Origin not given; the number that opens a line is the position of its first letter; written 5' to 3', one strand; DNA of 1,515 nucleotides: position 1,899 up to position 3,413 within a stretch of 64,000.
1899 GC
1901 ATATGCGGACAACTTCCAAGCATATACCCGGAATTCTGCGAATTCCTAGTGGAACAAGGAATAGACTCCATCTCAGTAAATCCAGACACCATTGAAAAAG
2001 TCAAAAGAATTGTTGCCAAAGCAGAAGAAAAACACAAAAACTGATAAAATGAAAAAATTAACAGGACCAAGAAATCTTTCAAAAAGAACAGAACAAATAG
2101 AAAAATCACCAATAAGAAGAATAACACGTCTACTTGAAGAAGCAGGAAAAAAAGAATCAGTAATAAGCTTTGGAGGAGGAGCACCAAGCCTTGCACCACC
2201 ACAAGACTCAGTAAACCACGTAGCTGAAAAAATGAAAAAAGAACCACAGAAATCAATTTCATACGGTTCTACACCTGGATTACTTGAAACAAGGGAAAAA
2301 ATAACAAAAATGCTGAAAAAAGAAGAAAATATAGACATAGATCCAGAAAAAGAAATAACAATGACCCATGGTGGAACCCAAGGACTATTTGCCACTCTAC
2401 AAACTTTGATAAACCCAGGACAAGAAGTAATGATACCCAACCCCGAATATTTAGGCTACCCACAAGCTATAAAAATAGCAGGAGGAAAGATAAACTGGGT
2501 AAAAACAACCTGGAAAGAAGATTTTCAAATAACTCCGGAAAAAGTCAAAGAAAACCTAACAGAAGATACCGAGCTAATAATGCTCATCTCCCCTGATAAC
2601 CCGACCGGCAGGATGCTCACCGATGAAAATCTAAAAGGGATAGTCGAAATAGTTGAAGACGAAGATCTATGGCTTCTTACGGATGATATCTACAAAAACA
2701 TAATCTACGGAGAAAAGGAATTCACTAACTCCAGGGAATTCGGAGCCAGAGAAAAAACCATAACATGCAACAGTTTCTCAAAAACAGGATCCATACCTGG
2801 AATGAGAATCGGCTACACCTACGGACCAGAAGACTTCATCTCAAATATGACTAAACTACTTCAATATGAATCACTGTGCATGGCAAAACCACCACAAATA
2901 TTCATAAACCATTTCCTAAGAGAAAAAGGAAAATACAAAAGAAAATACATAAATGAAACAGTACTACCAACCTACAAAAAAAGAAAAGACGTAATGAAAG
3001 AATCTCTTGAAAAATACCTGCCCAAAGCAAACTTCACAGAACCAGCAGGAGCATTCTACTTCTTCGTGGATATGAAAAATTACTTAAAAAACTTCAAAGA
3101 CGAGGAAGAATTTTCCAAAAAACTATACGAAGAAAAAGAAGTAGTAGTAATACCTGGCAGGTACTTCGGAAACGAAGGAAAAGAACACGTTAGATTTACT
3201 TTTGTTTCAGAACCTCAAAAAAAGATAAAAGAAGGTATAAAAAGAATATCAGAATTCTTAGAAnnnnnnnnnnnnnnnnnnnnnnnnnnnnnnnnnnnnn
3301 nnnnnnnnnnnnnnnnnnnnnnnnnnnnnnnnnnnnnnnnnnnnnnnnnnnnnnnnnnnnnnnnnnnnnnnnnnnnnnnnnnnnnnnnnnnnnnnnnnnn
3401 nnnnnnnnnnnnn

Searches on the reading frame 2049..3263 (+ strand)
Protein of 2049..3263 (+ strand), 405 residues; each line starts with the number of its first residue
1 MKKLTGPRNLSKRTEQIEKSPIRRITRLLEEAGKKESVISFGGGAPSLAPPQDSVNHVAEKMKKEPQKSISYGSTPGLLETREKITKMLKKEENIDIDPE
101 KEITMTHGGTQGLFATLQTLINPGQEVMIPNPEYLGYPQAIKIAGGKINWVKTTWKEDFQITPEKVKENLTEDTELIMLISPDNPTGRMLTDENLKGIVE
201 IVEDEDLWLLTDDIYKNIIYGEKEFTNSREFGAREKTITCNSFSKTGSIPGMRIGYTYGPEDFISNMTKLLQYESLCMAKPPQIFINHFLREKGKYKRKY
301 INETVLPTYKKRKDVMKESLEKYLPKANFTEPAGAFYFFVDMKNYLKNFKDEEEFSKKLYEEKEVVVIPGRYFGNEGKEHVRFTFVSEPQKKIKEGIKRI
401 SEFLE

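Call 37: find_encoding_contigs(protein=window:2049-3263:+, flank=2500, max_places=10)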
Protein window:2049-3263:+ (405 aa): 4 contigs read that carry it; 2 places shown.
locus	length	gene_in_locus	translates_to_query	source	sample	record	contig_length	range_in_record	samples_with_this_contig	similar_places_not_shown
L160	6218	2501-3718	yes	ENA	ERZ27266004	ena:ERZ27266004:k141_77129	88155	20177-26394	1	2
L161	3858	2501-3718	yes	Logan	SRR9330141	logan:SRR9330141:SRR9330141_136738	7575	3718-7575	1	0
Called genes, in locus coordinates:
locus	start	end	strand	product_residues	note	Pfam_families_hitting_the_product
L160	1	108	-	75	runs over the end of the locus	-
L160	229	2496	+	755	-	PF01326:PPDK_N, PF00391:PEP-utilizers, PF02896:PEP-utilizers_C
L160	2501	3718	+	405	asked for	PF00155:Aminotran_1_2, PF00266:Aminotran_5 (weak)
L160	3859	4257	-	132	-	-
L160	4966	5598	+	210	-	PF01936:NYN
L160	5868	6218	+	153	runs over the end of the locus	PF13936:HTH_38 (weak), PF01022:HTH_5 (weak), PF01047:MarR (weak), PF08279:HTH_11, PF13404:HTH_AsnC-type, PF13412:HTH_24, PF08220:HTH_DeoR, PF01037:AsnC_trans_reg, +6 more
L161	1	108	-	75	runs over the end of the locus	-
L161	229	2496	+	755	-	PF01326:PPDK_N, PF00391:PEP-utilizers, PF02896:PEP-utilizers_C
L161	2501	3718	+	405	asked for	PF00155:Aminotran_1_2, PF00266:Aminotran_5 (weak)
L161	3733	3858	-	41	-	?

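Call 53: find_homologous_proteins(query=window:2049-3263:+, max_evalue=1e-60)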
Query window:2049-3263:+ (405 aa): 357 proteins with E <= 1e-60 among 4808 candidates; the best 120 are listed.
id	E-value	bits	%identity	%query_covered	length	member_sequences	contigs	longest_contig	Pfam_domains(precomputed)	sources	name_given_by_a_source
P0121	8.5e-208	708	75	99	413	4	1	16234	PF00155.28,PF00266.26,PF01053.27,PF01041.24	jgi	-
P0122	2.1e-207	707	76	98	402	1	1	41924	PF00155.28,PF01041.24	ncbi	-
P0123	3.1e-207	707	77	98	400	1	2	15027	PF00155.28,PF00266.26,PF01041.24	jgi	-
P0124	4.4e-203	693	74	99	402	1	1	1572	PF00155.28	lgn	-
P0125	4.1e-202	690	73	99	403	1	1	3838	PF00155.28,PF00266.26,PF01053.27,PF01041.24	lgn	-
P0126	4.3e-199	680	74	98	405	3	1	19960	PF00155.28,PF00266.26,PF01041.24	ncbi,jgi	-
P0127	1.3e-196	672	73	98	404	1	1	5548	PF00155.28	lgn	-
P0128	1.4e-195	668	73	98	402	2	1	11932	PF00155.28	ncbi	ncbi:MAG: pyridoxal phosphate-dependent aminotransferase [archaeon]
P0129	2.2e-189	648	68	98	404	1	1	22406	PF00155.28,PF01041.24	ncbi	-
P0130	5.1e-147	508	100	56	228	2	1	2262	PF00155.28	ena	-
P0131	3.3e-138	479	52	98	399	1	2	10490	PF00155.28,PF00266.26,PF01041.24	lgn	-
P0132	2.9e-135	470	54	98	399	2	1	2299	PF00155.28,PF01053.27,PF01041.24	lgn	-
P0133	2.5e-132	460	49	98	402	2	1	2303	PF00155.28,PF01053.27,PF01041.24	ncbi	-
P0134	1.6e-130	454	49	98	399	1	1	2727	PF00155.28,PF00266.26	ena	-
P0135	1.6e-129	451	50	98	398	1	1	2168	PF00155.28,PF00266.26,PF01053.27,PF01041.24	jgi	jgi:aspartate aminotransferase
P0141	1.3e-127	444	50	97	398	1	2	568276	PF00155.28,PF01041.24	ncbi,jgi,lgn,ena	-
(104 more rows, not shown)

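Call 54: find_encoding_contigs(protein=P0129, flank=3000, max_places=2)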
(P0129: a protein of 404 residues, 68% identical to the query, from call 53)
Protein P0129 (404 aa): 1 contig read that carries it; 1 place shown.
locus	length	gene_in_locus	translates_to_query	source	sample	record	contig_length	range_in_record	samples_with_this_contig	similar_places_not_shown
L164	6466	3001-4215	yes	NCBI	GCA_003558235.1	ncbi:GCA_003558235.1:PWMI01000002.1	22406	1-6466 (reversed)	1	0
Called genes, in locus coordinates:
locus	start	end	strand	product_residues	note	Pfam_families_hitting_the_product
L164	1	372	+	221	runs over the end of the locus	PF22175:Ogg-HhH (weak), PF00730:HhH-GPD, PF00633:HHH (weak)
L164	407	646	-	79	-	-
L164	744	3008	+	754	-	PF01326:PPDK_N, PF00391:PEP-utilizers, PF02896:PEP-utilizers_C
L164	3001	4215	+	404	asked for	PF00155:Aminotran_1_2, PF01041:DegT_DnrJ_EryC1 (weak)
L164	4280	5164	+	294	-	PF14528:LAGLIDADG_3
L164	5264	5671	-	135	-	-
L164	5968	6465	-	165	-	?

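Call 55: find_encoding_contigs(protein=P0126, flank=3000, max_places=2)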
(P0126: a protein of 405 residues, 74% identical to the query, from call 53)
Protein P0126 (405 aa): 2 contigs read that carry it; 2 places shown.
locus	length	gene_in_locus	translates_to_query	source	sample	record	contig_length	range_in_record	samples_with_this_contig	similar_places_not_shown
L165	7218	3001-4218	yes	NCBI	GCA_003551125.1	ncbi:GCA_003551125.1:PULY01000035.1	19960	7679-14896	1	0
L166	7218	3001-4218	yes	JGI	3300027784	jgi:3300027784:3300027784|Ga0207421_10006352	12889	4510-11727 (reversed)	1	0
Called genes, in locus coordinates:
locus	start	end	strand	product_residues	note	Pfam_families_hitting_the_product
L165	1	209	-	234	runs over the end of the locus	PF18998:Flg_new_2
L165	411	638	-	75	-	-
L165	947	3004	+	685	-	PF01326:PPDK_N, PF00391:PEP-utilizers, PF02896:PEP-utilizers_C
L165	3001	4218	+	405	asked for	PF00155:Aminotran_1_2, PF00266:Aminotran_5 (weak), PF01041:DegT_DnrJ_EryC1 (weak)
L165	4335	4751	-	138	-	-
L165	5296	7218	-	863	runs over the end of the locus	PF00690:Cation_ATPase_N, PF00122:E1-E2_ATPase, PF00702:Hydrolase, PF13246:Cation_ATPase, PF00689:Cation_ATPase_C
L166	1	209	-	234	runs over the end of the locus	PF18998:Flg_new_2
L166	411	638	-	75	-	-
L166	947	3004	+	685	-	PF01326:PPDK_N, PF00391:PEP-utilizers, PF02896:PEP-utilizers_C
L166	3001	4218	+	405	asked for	PF00155:Aminotran_1_2, PF00266:Aminotran_5 (weak), PF01041:DegT_DnrJ_EryC1 (weak)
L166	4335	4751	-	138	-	-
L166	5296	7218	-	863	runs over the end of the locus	PF00690:Cation_ATPase_N, PF00122:E1-E2_ATPase, PF00702:Hydrolase, PF13246:Cation_ATPase, PF00689:Cation_ATPase_C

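Call 70: find_encoding_contigs(protein=P0141, flank=6000, max_places=2)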
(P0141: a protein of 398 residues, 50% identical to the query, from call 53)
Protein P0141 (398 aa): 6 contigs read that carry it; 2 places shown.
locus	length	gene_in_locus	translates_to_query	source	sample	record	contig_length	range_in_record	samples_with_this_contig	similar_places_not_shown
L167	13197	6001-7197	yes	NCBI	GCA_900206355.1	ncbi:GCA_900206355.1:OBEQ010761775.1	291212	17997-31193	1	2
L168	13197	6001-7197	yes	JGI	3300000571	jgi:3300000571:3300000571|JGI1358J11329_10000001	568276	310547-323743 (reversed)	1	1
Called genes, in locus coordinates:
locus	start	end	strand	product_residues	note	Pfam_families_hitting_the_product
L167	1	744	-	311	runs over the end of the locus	PF01180:DHO_dh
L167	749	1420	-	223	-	PF00156:Pribosyltran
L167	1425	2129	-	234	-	PF00215:OMPdecase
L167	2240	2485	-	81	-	-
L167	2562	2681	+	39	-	-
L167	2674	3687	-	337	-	PF00578:AhpC-TSA, PF08534:Redoxin, PF13905:Thioredoxin_8 (weak), PF17991:Thioredoxin_10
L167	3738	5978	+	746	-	PF01326:PPDK_N, PF00391:PEP-utilizers, PF02896:PEP-utilizers_C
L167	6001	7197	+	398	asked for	PF00155:Aminotran_1_2, PF01041:DegT_DnrJ_EryC1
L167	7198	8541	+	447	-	PF07690:MFS_1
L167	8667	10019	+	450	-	-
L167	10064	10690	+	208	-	PF14528:LAGLIDADG_3 (weak)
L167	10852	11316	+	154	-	PF13404:HTH_AsnC-type, PF13412:HTH_24, PF01037:AsnC_trans_reg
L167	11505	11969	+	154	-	PF10869:DUF2666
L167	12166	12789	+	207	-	PF01712:dNK, PF02223:Thymidylate_kin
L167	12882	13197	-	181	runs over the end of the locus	PF22769:DCD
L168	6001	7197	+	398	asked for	PF00155:Aminotran_1_2, PF01041:DegT_DnrJ_EryC1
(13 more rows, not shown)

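Call 80: find_related_loci(query=A3, collection=viral_contigs, flank=3000)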
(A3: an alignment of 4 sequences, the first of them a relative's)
Query A3 (294 aa) in viral_contigs; peptide patterns used: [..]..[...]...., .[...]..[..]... (x = any residue, [..] = any of these).
56 stretches matched a pattern; 2 encode a relative of the query (tblastn E <= 1e-3); 2 distinct loci.
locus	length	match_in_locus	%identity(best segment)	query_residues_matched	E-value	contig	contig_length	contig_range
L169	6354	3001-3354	29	191-280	3e-8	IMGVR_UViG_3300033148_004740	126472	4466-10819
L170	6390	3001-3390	29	97-229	2e-5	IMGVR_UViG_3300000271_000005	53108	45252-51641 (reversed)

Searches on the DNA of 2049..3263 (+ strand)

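Call 71: search_rna_families(sources=[L167, L164, L165, L008, L024, L030], threshold=gathering, show_alignments=0)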
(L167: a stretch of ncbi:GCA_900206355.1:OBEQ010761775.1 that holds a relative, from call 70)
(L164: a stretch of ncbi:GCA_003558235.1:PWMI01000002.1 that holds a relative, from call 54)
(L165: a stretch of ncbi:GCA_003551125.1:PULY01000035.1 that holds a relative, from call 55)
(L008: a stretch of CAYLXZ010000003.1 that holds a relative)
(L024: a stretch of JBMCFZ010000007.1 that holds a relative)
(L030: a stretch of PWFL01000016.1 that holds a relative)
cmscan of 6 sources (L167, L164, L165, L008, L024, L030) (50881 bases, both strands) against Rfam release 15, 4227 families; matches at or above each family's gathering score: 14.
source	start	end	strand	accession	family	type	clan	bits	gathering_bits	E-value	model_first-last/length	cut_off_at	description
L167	12811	12882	+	RF00005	tRNA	Gene; tRNA;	CL00001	69.7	29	3e-13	1-71/71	no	tRNA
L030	1586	1658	-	RF00005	tRNA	Gene; tRNA;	CL00001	68.6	29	5.9e-13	1-71/71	no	tRNA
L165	4972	5044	+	RF00005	tRNA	Gene; tRNA;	CL00001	66.8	29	1.9e-12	1-71/71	no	tRNA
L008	5565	5637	+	RF00005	tRNA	Gene; tRNA;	CL00001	65.1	29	5.5e-12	1-71/71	no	tRNA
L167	9138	9210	+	RF00005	tRNA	Gene; tRNA;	CL00001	63.5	29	1.5e-11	1-71/71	no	tRNA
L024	2564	2636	-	RF00005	tRNA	Gene; tRNA;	CL00001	60.7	29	8.8e-11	1-71/71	no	tRNA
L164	5882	5954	+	RF00005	tRNA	Gene; tRNA;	CL00001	60.3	29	1.2e-10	1-71/71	no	tRNA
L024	2439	2524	-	RF00005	tRNA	Gene; tRNA;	CL00001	58.8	29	3e-10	1-71/71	no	tRNA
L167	8585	8657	+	RF00005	tRNA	Gene; tRNA;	CL00001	58.2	29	4.3e-10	1-71/71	no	tRNA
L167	12009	12092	+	RF00005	tRNA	Gene; tRNA;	CL00001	58.2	29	4.5e-10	1-71/71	no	tRNA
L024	6518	6590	-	RF00005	tRNA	Gene; tRNA;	CL00001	56.9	29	1e-09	1-71/71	no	tRNA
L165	4235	4353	+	RF00005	tRNA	Gene; tRNA;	CL00001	46.5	29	7.5e-07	1-71/71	no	tRNA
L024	7214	7330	-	RF00005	tRNA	Gene; tRNA;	CL00001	45.4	29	1.5e-06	1-71/71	no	tRNA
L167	10705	10760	+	RF00005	tRNA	Gene; tRNA;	CL00001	39.2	29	7.6e-05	9-63/71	no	tRNA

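Call 81: search_rna_families(sources=[L169, L170, L015, L014], threshold=gathering)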
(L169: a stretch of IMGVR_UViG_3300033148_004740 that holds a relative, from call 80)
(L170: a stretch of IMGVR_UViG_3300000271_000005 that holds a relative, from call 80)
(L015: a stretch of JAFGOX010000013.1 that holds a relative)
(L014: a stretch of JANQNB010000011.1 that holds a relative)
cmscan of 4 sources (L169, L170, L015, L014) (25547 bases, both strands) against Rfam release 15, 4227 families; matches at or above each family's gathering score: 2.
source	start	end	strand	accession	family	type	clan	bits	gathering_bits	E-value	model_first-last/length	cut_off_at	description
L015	4473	4545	+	RF00005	tRNA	Gene; tRNA;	CL00001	69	29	2.4e-13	1-71/71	no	tRNA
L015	3658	3762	+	RF00005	tRNA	Gene; tRNA;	CL00001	48.3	29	1.2e-07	1-71/71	no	tRNA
